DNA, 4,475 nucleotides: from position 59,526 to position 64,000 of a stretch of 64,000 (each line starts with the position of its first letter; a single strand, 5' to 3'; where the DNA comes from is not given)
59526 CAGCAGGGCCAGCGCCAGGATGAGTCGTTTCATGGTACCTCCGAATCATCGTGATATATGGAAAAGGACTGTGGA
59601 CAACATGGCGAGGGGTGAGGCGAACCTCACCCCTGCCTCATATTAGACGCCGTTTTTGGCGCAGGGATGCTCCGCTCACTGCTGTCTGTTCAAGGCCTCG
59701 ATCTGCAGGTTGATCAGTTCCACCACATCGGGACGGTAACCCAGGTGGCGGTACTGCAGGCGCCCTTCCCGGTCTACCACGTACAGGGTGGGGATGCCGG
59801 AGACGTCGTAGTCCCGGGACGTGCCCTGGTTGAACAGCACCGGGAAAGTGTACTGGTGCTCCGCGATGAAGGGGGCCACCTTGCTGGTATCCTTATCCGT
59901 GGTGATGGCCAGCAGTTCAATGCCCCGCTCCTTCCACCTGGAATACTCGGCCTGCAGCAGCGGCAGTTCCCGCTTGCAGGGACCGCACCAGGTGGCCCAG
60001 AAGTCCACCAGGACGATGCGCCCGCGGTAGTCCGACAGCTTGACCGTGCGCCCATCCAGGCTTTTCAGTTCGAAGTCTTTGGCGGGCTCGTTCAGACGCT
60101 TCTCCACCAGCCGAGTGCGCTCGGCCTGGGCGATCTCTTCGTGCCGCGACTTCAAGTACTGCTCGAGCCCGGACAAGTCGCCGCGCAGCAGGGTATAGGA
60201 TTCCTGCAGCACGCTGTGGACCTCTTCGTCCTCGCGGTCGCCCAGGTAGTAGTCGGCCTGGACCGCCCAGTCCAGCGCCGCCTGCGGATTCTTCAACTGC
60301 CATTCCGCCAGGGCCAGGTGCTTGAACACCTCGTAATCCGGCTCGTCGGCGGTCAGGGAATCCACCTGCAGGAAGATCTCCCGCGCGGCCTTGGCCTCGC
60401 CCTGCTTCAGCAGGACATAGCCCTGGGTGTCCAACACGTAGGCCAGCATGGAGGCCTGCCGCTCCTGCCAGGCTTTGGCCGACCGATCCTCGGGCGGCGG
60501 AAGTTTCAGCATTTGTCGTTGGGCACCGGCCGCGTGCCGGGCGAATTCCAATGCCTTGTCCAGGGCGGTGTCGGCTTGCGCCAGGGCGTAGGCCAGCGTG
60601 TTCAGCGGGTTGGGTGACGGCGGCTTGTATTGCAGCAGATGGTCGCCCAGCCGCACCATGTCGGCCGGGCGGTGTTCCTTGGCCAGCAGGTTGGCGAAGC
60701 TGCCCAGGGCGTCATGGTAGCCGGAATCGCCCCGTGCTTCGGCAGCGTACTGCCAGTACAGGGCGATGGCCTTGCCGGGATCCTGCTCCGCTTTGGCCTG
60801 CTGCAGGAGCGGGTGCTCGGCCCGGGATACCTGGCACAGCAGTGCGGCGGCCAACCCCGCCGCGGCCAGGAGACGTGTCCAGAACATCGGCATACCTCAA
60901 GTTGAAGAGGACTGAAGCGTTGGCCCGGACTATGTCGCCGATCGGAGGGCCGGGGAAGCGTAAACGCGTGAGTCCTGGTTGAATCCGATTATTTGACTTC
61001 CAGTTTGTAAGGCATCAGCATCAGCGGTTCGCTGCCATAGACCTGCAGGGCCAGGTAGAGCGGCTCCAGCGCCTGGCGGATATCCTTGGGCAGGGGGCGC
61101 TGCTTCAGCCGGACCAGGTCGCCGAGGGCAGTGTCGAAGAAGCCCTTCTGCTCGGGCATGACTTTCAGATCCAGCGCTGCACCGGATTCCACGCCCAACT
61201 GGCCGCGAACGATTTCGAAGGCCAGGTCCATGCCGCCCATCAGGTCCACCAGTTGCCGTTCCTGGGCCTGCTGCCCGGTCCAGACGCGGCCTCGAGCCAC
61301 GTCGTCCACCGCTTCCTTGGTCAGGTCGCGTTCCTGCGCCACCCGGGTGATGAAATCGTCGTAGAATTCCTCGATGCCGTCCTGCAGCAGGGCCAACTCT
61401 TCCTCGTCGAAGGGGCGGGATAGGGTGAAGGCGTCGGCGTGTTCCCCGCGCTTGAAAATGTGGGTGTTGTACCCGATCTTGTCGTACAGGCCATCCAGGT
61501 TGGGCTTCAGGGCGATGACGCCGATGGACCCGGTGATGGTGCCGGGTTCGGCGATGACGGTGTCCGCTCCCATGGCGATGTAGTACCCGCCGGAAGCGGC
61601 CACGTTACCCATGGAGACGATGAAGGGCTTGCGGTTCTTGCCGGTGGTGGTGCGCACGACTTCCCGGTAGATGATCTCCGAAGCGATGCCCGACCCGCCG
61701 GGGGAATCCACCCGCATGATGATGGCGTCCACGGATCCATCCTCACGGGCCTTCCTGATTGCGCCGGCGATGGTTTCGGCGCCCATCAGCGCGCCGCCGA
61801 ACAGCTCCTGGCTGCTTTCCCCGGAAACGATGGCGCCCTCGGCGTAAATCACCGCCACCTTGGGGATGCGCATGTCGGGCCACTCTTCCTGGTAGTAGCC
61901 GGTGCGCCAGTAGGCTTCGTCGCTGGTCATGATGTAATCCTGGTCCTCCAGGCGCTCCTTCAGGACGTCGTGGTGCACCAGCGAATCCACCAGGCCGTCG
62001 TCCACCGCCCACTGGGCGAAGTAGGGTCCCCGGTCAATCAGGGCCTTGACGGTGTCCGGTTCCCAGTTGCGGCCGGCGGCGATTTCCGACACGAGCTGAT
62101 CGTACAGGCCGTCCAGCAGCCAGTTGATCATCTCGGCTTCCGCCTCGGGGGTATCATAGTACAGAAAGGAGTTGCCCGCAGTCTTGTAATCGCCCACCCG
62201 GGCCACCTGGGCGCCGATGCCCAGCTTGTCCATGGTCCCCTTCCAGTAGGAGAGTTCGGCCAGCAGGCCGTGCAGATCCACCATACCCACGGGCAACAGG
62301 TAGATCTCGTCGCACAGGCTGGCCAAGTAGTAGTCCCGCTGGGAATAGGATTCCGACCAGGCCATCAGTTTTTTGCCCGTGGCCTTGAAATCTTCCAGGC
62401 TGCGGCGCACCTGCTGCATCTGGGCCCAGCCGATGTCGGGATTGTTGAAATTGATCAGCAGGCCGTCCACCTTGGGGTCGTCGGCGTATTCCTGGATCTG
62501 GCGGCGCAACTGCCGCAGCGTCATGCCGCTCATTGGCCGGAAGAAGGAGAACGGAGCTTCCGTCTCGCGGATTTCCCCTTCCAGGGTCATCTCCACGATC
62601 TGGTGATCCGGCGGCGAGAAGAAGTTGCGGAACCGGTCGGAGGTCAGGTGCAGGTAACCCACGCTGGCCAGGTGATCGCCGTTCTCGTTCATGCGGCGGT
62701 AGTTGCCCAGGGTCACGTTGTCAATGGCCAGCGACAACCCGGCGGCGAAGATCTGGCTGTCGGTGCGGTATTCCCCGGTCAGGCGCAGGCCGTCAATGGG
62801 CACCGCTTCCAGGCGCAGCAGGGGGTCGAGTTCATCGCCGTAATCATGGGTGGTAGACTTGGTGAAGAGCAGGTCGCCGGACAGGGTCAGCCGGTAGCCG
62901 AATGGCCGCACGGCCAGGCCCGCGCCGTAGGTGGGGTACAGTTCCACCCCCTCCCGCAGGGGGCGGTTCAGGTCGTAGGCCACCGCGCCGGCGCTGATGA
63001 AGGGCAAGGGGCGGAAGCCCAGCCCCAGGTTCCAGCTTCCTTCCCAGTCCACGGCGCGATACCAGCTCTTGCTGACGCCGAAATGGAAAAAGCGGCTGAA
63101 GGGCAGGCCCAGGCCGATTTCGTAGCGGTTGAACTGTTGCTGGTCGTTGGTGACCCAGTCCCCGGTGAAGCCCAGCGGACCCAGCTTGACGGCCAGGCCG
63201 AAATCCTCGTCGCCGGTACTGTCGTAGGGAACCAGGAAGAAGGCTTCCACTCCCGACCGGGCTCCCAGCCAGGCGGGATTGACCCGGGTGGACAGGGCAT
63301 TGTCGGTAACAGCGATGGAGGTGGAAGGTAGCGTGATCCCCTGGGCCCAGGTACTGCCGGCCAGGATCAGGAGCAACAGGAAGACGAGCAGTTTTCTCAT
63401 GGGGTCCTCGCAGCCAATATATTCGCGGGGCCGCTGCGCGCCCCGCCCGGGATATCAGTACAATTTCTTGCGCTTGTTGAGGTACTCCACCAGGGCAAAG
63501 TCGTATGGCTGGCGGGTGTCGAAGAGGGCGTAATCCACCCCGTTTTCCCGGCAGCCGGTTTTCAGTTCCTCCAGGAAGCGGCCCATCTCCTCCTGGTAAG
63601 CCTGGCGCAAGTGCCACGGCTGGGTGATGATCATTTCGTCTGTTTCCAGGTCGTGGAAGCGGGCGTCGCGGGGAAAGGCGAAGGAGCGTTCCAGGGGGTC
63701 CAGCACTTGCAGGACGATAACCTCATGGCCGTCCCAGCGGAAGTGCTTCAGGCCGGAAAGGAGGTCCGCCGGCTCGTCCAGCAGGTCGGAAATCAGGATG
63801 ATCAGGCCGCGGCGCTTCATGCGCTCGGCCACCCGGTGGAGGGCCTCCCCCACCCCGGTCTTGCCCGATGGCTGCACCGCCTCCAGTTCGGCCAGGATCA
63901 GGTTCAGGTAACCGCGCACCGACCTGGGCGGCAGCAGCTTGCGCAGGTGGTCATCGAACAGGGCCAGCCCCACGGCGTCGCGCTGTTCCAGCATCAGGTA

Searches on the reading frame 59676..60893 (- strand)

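Call 12: search_protein_families(library=pfam, proteins=[window:59676-60893:-], max_evalue=0.001)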
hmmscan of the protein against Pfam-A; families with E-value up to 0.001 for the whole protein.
window:59676-60893:- (405 aa): 6 families
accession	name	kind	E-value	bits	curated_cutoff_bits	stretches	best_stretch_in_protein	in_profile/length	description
PF00578.27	AhpC-TSA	-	4.7e-28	98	26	1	268-381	2-123/124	AhpC/TSA family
PF08534.16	Redoxin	-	2.4e-21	76.5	26.6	1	268-388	3-137/148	Redoxin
PF13905.12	Thioredoxin_8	-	3.6e-13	50.1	27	1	291-378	1-93/94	Thioredoxin-like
PF00085.26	Thioredoxin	-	4.8e-10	39.8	23.5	1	292-338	19-64/103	Thioredoxin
PF13098.12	Thioredoxin_2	-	1.3e-05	25.9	27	1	291-388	5-96/104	Thioredoxin-like domain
PF00255.25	GSHPx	-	3.1e-05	23.9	27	1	273-330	3-59/108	Glutathione peroxidase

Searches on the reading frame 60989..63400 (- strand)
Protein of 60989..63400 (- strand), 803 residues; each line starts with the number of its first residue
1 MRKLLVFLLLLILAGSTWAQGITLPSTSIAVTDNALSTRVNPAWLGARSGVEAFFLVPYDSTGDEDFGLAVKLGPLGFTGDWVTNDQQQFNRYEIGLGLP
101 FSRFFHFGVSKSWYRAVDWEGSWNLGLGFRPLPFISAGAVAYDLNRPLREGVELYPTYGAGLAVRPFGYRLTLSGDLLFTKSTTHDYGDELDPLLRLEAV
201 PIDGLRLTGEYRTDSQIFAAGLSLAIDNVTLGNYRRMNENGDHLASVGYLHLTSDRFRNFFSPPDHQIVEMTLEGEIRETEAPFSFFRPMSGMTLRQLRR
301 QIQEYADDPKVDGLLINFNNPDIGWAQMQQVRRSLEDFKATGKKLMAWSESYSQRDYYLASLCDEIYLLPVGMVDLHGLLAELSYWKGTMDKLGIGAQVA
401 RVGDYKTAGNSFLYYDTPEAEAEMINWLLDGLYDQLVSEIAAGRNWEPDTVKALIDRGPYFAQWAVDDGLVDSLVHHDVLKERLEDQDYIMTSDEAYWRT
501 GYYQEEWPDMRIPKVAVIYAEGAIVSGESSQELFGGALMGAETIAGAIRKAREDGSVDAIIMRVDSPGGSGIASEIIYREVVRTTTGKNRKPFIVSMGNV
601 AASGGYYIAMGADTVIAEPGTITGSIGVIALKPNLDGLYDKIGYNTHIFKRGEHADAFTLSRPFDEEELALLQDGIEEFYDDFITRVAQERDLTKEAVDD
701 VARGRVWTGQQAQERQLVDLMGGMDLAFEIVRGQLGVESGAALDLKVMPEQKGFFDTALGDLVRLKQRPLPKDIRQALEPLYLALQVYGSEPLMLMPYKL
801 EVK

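Call 12: search_protein_families(library=pfam, proteins=[window:60989-63400:-], max_evalue=0.001)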
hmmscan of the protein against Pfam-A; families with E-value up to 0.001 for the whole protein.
window:60989-63400:- (803 aa): 3 families
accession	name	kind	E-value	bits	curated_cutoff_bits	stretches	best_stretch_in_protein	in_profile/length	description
PF01343.23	Peptidase_S49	-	3.7e-78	261.3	24.9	2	588-731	4-147/154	Peptidase family S49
PF25145.1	NfeD1b_N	-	8.6e-05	22.6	40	1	545-632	20-101/189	NfeD1b, N-terminal domain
PF01972.22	SDH_protease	-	0.00059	19.4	31.3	1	541-626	78-155/286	ClpP-like SDH-type serine proteinase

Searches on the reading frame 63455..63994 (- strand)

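Call 12: search_protein_families(library=pfam, proteins=[window:63455-63994:-], max_evalue=0.001)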
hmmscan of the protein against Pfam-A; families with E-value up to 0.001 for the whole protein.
window:63455-63994:- (179 aa): 2 families
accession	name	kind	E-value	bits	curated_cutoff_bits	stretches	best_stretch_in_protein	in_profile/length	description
PF01882.25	DUF58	-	2.6e-24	86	23.4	1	3-137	74-210/216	Protein of unknown function DUF58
PF13519.12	VWA_2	-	3.5e-05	24.8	27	1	5-70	37-105/107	von Willebrand factor type A domain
